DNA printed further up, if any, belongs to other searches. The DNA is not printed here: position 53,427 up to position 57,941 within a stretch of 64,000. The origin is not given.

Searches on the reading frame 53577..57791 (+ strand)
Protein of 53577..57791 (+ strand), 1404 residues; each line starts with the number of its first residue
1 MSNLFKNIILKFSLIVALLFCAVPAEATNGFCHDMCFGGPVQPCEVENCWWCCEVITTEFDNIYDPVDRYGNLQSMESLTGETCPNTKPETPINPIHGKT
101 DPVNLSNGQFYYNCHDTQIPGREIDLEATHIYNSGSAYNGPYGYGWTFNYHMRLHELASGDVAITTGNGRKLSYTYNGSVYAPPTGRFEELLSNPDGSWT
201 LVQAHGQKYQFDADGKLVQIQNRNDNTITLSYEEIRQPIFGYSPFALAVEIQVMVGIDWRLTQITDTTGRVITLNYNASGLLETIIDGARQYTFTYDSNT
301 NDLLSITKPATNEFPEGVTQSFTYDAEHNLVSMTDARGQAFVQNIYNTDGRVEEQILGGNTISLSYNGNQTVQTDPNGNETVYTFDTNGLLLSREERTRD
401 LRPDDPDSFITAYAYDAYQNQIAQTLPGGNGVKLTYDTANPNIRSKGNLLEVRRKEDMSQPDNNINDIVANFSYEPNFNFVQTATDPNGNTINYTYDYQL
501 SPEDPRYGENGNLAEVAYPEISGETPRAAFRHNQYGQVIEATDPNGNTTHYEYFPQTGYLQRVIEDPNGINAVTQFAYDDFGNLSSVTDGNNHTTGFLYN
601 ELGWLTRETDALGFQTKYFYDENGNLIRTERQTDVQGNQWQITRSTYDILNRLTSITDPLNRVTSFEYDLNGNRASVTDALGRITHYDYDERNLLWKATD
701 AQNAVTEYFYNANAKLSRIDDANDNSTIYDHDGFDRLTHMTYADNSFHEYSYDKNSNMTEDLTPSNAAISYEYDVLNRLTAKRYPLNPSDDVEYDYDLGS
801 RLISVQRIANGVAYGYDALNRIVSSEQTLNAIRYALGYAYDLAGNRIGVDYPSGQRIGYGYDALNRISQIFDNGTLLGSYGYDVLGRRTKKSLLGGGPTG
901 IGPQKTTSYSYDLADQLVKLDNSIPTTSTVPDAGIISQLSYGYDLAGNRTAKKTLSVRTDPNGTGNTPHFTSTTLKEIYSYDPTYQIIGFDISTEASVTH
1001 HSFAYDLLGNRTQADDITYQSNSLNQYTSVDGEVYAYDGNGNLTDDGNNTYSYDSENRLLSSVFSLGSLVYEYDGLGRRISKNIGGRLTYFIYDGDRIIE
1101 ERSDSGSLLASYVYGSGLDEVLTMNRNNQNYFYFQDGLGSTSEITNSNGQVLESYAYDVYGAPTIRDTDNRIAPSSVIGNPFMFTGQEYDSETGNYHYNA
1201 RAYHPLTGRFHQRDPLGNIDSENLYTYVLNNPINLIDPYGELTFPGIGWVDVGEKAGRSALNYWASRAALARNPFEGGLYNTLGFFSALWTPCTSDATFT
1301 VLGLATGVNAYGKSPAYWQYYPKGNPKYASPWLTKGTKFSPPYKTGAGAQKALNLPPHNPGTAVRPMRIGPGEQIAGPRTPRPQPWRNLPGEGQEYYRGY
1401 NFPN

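Call 7: search_protein_families(library=pfam, proteins=[window:53577-57791:+], max_evalue=0.01)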
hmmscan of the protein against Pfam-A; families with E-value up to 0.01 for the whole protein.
window:53577-57791:+ (1404 aa): 2 families
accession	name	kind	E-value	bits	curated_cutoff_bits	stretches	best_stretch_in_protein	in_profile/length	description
PF05593.20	RHS_repeat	-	8.6e-75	246.3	22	10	647-683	1-37/38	RHS Repeat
PF20148.4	DUF6531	-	4.7e-16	59.3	24.1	1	101-174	2-74/74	Domain of unknown function (DUF6531)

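Call 8: search_protein_families(library=ncbifam, proteins=[window:53577-57791:+], max_evalue=0.01)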
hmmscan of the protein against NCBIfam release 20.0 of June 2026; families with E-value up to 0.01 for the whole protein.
window:53577-57791:+ (1404 aa): 4 families
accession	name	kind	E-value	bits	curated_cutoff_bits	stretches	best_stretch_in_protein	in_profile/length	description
TIGR01643.1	YD_repeat_2x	repeat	7.2e-56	184.6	15.8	4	647-688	1-42/42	YD repeat-containing protein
NF041261.1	RHS_core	equivalog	4.7e-29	100.9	2000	3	532-823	433-714/1261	RHS element core protein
TIGR03696.1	Rhs_assc_core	domain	2.6e-21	75.9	32.5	1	1157-1240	1-75/76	RHS repeat-associated core domain-containing protein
TIGR04308.1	repeat_SSSPR51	repeat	0.0064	16.7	35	0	476-493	25-42/49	SSSPR51 repeat surface protein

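Call 36: search_solved_structures(query=window:53577-57788:+, max_evalue=0.01)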
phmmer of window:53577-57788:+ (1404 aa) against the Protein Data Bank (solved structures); distinct sequences matched with E-value up to 0.01: 27.
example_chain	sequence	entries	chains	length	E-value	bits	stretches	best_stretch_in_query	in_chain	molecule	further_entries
8h8a_A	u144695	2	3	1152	5.6e-46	160.3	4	1001-1240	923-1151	Putative Rhs-family protein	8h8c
8h8b_A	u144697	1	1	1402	5.6e-45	157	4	1001-1247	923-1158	Putative Rhs-family protein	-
7q97_A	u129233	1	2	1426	1.3e-41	145.8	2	541-1242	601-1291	Rhs family protein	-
8uy4_A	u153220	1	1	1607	7.9e-37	130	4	529-896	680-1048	Tse15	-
8qja_A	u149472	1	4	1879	4.2e-36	127.6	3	530-859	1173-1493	Putative type VI secretion system YD repeat-containing Rhs element Vgr protein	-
8uxt_A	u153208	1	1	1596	2.3e-35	125.1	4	529-896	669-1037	Tse15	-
9pt5_A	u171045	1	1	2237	1e-34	123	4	1027-1242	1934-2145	Teneurin-like protein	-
9ifo_A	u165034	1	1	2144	2.5e-34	121.7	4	1027-1240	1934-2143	Teneurin-Like Protein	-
8qjb_A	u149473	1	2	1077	2.2e-26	95.4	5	591-781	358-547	T6SS-associated Rhs core domain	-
8qjd_A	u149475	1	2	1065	2.8e-26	95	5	591-781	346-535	Salmonella bongori Rhs core domain (residues 360-1420)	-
8qjc_A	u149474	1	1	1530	1.2e-25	92.9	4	572-778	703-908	T6SS-associated Rhs core and toxin domain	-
8cp6_B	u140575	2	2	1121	9.7e-24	86.6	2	585-847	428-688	Toxin protein Tse5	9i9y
7pq5_L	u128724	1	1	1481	3.1e-22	81.6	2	644-827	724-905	Tre23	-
8fjp_A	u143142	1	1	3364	1.3e-13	53.1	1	1111-1246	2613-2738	salivary gland surface protein 1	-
9on3_A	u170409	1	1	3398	1.8e-13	52.6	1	1069-1245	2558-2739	SGS4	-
6h6g_A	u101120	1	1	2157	2.8e-11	45.3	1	1127-1240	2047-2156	TcdB2,TccC3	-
4o9x_A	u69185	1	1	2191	2.9e-11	45.3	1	1127-1240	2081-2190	TcdB2, TccC3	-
6l7i_G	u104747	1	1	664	6.4e-10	40.8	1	1125-1240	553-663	TccC2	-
4igl_B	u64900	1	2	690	7.1e-09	37.4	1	1145-1240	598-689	YenC2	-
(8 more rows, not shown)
